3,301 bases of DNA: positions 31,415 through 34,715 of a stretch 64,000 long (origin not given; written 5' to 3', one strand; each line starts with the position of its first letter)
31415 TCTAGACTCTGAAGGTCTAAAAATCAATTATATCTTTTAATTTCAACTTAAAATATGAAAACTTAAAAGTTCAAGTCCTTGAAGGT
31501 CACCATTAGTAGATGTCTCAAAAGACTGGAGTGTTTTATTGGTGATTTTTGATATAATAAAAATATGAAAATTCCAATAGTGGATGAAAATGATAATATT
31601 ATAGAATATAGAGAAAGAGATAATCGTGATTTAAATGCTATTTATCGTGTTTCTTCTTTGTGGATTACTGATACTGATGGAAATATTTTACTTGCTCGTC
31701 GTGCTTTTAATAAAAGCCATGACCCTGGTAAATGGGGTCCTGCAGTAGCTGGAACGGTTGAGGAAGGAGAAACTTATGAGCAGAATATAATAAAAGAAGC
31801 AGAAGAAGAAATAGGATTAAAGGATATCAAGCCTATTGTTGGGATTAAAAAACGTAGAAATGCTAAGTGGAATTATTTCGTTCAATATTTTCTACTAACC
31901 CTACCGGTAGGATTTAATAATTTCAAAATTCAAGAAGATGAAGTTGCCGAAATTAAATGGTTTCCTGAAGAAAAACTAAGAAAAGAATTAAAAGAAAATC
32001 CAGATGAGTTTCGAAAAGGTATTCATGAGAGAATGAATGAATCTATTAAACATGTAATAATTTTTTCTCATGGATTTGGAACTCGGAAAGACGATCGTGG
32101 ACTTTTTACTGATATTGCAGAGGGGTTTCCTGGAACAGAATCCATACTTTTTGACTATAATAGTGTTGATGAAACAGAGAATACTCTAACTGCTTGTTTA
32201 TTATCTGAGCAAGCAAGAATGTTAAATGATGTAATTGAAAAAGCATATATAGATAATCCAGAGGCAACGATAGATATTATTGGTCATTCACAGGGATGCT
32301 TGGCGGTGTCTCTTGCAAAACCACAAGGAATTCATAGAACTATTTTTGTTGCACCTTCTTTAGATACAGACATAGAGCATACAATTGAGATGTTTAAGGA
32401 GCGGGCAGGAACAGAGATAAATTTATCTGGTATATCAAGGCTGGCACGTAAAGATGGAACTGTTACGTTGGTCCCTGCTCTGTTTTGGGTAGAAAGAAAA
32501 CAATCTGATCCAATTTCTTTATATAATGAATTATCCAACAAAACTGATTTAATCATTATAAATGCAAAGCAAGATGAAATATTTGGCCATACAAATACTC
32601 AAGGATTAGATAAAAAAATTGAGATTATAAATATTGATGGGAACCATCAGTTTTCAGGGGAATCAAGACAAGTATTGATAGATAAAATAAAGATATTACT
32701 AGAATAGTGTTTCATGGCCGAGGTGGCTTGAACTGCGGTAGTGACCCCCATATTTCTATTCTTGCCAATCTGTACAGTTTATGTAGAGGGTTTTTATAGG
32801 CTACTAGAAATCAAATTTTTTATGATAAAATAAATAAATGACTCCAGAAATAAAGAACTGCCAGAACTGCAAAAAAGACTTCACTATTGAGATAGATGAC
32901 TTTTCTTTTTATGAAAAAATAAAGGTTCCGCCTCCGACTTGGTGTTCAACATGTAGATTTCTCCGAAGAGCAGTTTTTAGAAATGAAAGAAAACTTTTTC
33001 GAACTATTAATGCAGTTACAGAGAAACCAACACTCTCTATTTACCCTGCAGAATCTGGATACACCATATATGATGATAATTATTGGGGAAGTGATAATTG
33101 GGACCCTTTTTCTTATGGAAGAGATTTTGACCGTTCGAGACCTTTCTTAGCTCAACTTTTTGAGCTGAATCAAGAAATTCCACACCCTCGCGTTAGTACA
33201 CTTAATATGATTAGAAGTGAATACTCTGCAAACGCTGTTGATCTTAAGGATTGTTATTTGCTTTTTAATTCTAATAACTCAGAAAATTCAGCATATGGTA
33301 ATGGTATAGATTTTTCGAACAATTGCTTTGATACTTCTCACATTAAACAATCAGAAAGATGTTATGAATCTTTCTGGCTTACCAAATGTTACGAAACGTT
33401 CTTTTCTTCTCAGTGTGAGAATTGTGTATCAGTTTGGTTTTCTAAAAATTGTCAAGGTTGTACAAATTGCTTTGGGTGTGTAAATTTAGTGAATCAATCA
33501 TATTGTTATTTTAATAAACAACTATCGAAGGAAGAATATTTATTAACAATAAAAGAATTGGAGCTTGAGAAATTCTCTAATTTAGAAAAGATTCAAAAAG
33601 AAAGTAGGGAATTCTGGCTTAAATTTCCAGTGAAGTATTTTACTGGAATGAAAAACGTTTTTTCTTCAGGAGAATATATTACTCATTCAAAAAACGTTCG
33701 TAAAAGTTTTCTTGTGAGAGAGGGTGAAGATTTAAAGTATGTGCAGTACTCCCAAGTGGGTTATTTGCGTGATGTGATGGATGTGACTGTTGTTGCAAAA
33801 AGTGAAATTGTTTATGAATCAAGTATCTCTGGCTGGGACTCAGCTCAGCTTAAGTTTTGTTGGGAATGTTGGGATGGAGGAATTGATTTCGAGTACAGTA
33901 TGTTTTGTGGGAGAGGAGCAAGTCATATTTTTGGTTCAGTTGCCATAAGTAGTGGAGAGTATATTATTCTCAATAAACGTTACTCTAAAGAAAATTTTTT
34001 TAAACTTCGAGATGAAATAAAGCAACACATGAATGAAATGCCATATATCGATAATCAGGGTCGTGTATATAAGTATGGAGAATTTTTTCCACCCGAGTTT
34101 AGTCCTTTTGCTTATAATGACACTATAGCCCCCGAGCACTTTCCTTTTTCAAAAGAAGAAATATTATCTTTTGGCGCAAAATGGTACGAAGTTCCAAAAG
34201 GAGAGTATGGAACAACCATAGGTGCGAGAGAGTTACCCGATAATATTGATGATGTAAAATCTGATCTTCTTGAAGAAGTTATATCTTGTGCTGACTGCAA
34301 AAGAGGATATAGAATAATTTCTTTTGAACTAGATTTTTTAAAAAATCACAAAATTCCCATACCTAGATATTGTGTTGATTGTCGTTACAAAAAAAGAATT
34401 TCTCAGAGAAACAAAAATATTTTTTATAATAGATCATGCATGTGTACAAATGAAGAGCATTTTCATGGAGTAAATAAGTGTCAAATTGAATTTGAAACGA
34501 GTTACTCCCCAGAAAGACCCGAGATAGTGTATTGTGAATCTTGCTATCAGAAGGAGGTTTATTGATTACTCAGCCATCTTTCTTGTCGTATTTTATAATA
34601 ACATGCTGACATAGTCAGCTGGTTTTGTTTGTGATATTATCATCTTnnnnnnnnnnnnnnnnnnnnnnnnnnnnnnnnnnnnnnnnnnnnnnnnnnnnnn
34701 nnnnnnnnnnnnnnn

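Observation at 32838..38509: Paralogs 2 and 3 share near-identical nucleotide runs at both gene ends despite a diverged middle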

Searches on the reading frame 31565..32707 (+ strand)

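Call 7: search_protein_families(library=pfam, proteins=[window:31565-32707:+], max_evalue=0.1)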
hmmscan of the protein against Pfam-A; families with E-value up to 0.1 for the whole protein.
window:31565-32707:+ (380 aa): 10 families
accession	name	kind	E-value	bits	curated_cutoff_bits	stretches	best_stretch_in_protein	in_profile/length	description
PF00293.34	NUDIX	-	9.8e-19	68.1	21.1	1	31-148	8-129/134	NUDIX domain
PF07819.20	PGAP1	-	0.002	18.3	24.3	1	192-246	42-103/233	PGAP1-like alpha/beta domain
PF24322.2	Tle3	-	0.0073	16.3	27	1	217-251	165-199/321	T6SS Tle3 phospholipase effector domain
PF06821.19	Ser_hydrolase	-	0.019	15.3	22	1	228-280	49-106/172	Serine hydrolase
PF02089.21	Palm_thioest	-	0.019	15.1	26.8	1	165-247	2-86/254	Palmitoyl protein thioesterase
PF05728.18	UPF0227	-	0.034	14.5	21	0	313-368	130-177/187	Uncharacterised protein family (UPF0227)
PF01725.21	Ham1p_like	-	0.037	14.4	22.5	0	140-247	29-138/186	Ham1 family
PF05990.18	DUF900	-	0.043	13.7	20.5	0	147-245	3-105/232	Alpha/beta hydrolase of unknown function (DUF900)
PF05057.20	DUF676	-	0.046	13.7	20.3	1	161-251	4-95/217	Putative serine esterase (DUF676)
PF12697.13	Abhydrolase_6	-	0.079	14.1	26.3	0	213-277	51-107/217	Alpha/beta hydrolase family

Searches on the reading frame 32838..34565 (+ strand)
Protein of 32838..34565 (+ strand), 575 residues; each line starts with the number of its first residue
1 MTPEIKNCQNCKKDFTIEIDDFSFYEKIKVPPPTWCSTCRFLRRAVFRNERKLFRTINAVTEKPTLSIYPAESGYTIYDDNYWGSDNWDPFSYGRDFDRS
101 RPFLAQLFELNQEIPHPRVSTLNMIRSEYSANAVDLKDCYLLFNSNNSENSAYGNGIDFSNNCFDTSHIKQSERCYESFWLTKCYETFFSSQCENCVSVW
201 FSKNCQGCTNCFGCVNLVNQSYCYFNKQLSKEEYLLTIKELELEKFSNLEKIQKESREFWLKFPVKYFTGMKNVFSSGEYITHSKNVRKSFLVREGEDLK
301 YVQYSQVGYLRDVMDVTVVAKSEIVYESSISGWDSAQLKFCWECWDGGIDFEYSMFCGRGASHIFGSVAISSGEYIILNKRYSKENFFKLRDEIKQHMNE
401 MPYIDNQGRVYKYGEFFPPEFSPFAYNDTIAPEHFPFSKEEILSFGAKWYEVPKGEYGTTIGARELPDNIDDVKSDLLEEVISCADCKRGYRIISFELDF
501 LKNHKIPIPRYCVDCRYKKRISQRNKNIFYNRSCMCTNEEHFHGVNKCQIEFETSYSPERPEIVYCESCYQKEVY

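Call 7: search_protein_families(library=pfam, proteins=[window:32838-34565:+], max_evalue=0.1)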
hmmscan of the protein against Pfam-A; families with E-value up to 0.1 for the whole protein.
window:32838-34565:+ (575 aa): 0 families

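Call 8: search_protein_families(library=ncbifam, proteins=[window:32838-34565:+], max_evalue=0.1)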
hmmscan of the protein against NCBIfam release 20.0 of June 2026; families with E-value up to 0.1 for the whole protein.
window:32838-34565:+ (575 aa): 0 families

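Call 14: find_homologous_proteins(query=window:32838-34562:+)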
Query window:32838-34562:+ (575 aa): 5086 proteins with E <= 0.001 among 8000 candidates; the best 120 are listed.
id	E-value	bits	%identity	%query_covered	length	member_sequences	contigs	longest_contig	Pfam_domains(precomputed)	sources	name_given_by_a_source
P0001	0.0e+0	1018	72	99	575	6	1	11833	-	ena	-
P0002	5.6e-288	975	69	100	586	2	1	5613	-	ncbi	-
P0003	9.8e-283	958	69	99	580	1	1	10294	-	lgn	-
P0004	1.1e-282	957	69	99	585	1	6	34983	-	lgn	-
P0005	8.8e-280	948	68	99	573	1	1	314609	-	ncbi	-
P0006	1.0e-279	948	68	100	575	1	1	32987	-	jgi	jgi:hypothetical protein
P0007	1.0e-279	948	68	99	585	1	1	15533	-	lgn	-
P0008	2.2e-278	943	68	99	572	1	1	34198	-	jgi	jgi:hypothetical protein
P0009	8.0e-278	941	68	99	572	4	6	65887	-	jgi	jgi:hypothetical protein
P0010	8.7e-278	941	67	100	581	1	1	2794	-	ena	-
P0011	3.3e-277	939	67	100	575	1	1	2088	-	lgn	-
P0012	2.9e-276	936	66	99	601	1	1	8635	-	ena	-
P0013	4.7e-272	922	65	100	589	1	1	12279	-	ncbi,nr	ncbi:hypothetical protein HXX01_01275 [Candidatus Nomurabacteria bacterium]|nr:hypothetical protein 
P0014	1.9e-271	920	64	100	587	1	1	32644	-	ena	-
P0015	2.5e-271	920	66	100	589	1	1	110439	-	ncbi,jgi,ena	ncbi:MAG: hypothetical protein WCW54_00995 [Candidatus Paceibacterota bacterium]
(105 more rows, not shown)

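Call 16: find_encoding_contigs(protein=P0001, flank=10000, max_places=3)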
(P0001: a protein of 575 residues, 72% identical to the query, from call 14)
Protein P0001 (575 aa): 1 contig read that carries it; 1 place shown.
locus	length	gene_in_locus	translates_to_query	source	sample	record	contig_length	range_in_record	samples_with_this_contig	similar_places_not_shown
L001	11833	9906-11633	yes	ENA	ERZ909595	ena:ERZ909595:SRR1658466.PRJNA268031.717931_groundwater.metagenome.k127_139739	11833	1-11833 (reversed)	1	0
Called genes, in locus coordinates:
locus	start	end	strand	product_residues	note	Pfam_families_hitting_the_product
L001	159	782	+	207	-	-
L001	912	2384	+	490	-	PF00883:Peptidase_M17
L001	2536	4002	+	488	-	PF00478:IMPDH, PF00571:CBS, PF03060:NMO, PF00977:His_biosynth (faint), PF01070:FMN_dh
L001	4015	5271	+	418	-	PF00709:Adenylsucc_synt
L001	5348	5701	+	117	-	PF01687:Flavokinase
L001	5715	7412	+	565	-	-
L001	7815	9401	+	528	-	-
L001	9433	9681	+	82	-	-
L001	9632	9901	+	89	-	-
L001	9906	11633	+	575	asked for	-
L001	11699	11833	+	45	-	?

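Call 17: find_encoding_contigs(protein=P0005, flank=10000, max_places=2)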
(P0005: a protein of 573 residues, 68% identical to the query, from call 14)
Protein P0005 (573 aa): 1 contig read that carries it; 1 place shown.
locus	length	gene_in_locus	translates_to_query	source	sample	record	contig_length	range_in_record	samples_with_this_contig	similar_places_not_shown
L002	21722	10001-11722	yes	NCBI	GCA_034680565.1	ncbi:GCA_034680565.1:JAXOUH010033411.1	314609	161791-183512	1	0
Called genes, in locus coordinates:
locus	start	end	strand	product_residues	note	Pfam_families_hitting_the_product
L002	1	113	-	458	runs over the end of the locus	PF01406:tRNA-synt_1e, PF09334:tRNA-synt_1g (faint)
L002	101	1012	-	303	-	PF01544:CorA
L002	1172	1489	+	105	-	PF00829:Ribosomal_L21p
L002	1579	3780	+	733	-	PF02534:T4SS-DNA_transf (faint), PF01935:DUF87, PF10412:TrwB_AAD_bind, PF12696:TraG-D_C (weak), PF23477:zf_Tbcl_2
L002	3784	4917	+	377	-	PF03033:Glyco_transf_28, PF04101:Glyco_tran_28_C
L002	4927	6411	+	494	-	PF02534:T4SS-DNA_transf (weak), PF01935:DUF87, PF10412:TrwB_AAD_bind (weak)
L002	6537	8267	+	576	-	-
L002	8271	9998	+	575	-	-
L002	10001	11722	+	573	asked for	-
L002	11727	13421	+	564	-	-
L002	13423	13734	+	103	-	PF07866:DUF1653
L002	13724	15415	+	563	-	-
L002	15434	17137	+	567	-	PF23477:zf_Tbcl_2 (weak)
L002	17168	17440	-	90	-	PF01016:Ribosomal_L27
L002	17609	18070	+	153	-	-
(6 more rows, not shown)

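Call 22: find_related_loci(query=window:32838-34562:+, collection=genome_contigs, flank=10000)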
Query window:32838-34562:+ (575 aa) in genome_contigs; peptide patterns used: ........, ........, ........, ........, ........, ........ (x = any residue, [..] = any of these).
287 stretches matched a pattern; 233 encode a relative of the query (tblastn E <= 1e-3); the best 80 are kept; 77 distinct loci.
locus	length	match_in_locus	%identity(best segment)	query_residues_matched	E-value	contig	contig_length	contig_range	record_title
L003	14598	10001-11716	64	1-575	0e+0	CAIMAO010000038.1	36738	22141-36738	uncultured bacterium isolate AM-lipid-01-D8_bin-1576 genome assembly, contig: bin-1576:38/46, whole genome shotgun seque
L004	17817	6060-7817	63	1-574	0e+0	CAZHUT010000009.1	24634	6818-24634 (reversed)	MAG TPA_asm: uncultured Candidatus Saccharibacteria bacterium isolate SRP135725_co3_414 genome assembly, contig: NODE_16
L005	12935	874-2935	58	1-574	0e+0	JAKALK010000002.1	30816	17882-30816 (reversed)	MAG: bacterium isolate WY5.bin125 NODE_2146_length_30816_cov_1.300075, whole genome shotgun sequence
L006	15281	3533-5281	58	1-574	0e+0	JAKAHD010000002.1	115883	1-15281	MAG: bacterium isolate WY2.bin82 NODE_211_length_115883_cov_4.994462, whole genome shotgun sequence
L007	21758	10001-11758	56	1-574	0e+0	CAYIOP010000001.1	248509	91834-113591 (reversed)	MAG TPA_asm: uncultured Candidatus Saccharibacteria bacterium isolate ERP119705_co3_310 genome assembly, contig: NODE_15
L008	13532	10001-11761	57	1-575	0e+0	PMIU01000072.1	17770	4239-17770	MAG: Candidatus Nomurabacteria bacterium isolate fen_1327 73.20120600_E3D.179_contig_23094, whole genome shotgun sequenc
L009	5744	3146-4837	56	1-574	0e+0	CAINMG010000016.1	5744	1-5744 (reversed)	MAG: Candidatus Staskawiczbacteria bacterium isolate Loclat_bin-05836 genome assembly, contig: bin-05836:016/159, whole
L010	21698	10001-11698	55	1-574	0e+0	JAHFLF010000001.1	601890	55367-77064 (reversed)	MAG: Candidatus Harrisonbacteria bacterium isolate nzgw427 NODE_3_length_601891_cov_5.610981, whole genome shotgun seque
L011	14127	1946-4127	50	1-574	0e+0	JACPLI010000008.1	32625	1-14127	MAG: Candidatus Liptonbacteria bacterium isolate NC_groundwater_517_Ag_S-0.1um_55_12 S35_SO-1_scaffold_118104, whole gen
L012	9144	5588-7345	48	1-575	1e-179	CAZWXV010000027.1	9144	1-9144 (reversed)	MAG TPA_asm: uncultured Candidatus Saccharibacteria bacterium isolate SRP050083_co1_472 genome assembly, contig: NODE_37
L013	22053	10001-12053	48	1-575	4e-178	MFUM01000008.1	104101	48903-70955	MAG: Candidatus Nomurabacteria bacterium RIFCSPHIGHO2_12_FULL_42_19 rifcsphigho2_12_scaffold_614, whole genome shotgun s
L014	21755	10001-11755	46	1-574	1e-176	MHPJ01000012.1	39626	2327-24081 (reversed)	MAG: Candidatus Staskawiczbacteria bacterium RIFOXYB1_FULL_37_44 rifoxyb1_full_scaffold_329, whole genome shotgun sequen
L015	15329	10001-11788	46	1-575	4e-176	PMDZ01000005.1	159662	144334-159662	MAG: Candidatus Nomurabacteria bacterium isolate fen_1328 73.20120700_E2X.147_contig_34945, whole genome shotgun sequenc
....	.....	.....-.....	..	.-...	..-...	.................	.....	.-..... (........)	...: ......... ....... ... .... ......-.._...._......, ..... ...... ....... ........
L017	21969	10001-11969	47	1-575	2e-174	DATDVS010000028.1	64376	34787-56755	MAG TPA_asm: Candidatus Paceibacterota bacterium isolate SMAG_U8090 k141_567723, whole genome shotgun sequence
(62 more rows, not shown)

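Call 34: search_solved_structures(query=A2, max_evalue=1)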
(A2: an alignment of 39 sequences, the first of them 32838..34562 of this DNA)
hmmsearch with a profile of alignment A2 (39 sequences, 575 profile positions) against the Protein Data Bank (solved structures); distinct sequences matched with E-value up to 1: 2.
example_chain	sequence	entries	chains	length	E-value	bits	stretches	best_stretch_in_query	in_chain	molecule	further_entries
8q01_A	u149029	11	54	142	0.3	13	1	409-448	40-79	Tail tube protein | Capsid protein | ORF50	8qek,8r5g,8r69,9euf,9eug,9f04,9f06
3l8m_A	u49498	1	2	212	0.87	11.5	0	382-449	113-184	probable thiamine pyrophosphokinase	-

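Call 42: predict_structure(alignment_id=A2)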
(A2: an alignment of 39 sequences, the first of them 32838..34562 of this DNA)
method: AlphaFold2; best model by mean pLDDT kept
length: 575 residues; sequences in the alignment: 39
mean_pLDDT: 80.8   pTM: 0.84
mean pLDDT of the five models: 80.8, 79.6, 77.6, 77.5, 74.3
residues with pLDDT >= 90: 229; 70-90: 216; 50-70: 111; < 50: 19
segments of 3 or more residues with pLDDT < 50: 268-280, 282-286
pLDDT, mean of each block of 10 residues (from residue 1): 88 88 89 90 91 89 91 92 90 96 97 89 57 61 67 69 71 71 73 68 69 66 85 92 95 91 65 43 47 55 61 72 76 73 76 77 76 87 96 97 96 95 93 90 93 73 96 95 93 91 94 88 76 80 71 80 82 72
secondary structure, 60 per line:
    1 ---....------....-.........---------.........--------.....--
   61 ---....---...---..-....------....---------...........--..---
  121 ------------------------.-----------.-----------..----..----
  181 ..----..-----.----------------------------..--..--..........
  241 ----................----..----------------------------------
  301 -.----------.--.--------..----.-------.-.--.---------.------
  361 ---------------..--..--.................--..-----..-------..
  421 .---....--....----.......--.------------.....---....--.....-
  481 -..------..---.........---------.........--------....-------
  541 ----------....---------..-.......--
elements in order: E4-7 E14-17 H19-27 H37-45 E54-58 E64-67 H80-83 H90-93 H103-113 H231-240 H246-260 H384-400 H431-434 H439-445 H475-479 H495-503 H513-521 E530-533 E551-554 H567-573

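Call 45: fold_search(model_id=the predicted structure, library=pdb)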
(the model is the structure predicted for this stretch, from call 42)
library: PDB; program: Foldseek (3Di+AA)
matches with E <= 10: 7; with E <= 0.001: 0
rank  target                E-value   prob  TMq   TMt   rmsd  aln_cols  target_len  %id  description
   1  3dnh_A                4.2e+00  0.02  0.04  0.08  10.4        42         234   24  The crystal structure of the protein Atu2129 (unknown function) from Agrobacterium tumefaciens str. C58 (released 2008-09-02)
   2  7wu7_H                4.7e+00  0.02  0.04  0.04   8.7        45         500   18  Prefoldin-tubulin-TRiC complex (released 2022-12-21)
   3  3dnh_B                5.0e+00  0.02  0.05  0.10   8.8        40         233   20  The crystal structure of the protein Atu2129 (unknown function) from Agrobacterium tumefaciens str. C58 (released 2008-09-02)
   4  6vna_C                6.6e+00  0.03  0.04  0.14   5.0        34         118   24  Pden_1323 (released 2021-02-03)
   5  7qe2_B                7.4e+00  0.01  0.08  0.07  12.7       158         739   11  Crystal structure of D-glucuronic acid bound to SN243 (released 2022-10-12)
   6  6nr8_H                8.2e+00  0.01  0.05  0.06  13.4        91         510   11  hTRiC-hPFD Class6 (released 2019-06-19)
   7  8rd8_GS               8.2e+00  0.01  0.04  0.13   7.7        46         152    9  Cryo-EM structure of P. urativorans 70S ribosome in complex with hibernation factors Balon and RaiA (structure 1). (released 2024-02-21)

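Call 65: search_protein_families(library=padloc, proteins=[window:32838-34565:+], max_evalue=0.01)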
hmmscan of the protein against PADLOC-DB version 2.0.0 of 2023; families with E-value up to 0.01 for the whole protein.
window:32838-34565:+ (575 aa): 0 families

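Call 66: search_protein_families(library=phrogs, proteins=[window:32838-34565:+], max_evalue=0.01)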
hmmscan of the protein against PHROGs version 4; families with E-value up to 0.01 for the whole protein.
window:32838-34565:+ (575 aa): 0 families

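Call 74: search_protein_representatives(alignment_id=A2)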
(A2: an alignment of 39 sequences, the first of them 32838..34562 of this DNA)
Query: 39 sequences, 575 profile positions. Proteins with E-value up to 0.001 (for the whole library): 5030; up to 1e-10: 3680; up to 1e-30: 2161. The best 150 are listed.
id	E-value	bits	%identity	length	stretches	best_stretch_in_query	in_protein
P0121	3.4e-239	811.9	-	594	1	1-575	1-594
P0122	1.0e-230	783.9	-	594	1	1-574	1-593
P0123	4.4e-219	745.5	-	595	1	1-574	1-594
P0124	3.7e-216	735.8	-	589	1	5-575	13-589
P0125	2.7e-208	709.9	-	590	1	4-575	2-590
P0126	1.7e-207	707.3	-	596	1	1-575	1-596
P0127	7.7e-207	705.1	-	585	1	3-575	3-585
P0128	1.3e-206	704.3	-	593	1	1-574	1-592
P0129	1.9e-206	703.8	-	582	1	4-575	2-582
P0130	1.7e-204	697.3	-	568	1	1-575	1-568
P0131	2.6e-202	690.1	-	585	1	1-574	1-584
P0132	6.8e-201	685.4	-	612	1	1-575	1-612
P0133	1.2e-199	681.4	-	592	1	2-575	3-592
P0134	7.7e-199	678.7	-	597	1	2-574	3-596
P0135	2.8e-198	676.8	-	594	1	1-574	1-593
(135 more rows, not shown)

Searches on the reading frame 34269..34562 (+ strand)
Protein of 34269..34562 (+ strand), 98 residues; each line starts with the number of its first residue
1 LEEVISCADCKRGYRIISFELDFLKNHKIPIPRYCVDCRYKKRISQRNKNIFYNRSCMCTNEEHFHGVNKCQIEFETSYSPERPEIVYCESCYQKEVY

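Call 50: search_protein_families(library=pfam, proteins=[window:34269-34562:+], max_evalue=10)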
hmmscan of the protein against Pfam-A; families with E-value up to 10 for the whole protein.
seq(98 aa): 2 families
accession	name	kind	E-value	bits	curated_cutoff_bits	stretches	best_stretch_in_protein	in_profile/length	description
PF23477.1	zf_Tbcl_2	-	0.023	14.8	27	1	70-96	10-36/37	Probable treble clef zinc finger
PF10262.15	Rdx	-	4.4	8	22.6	1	33-51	5-23/74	Rdx family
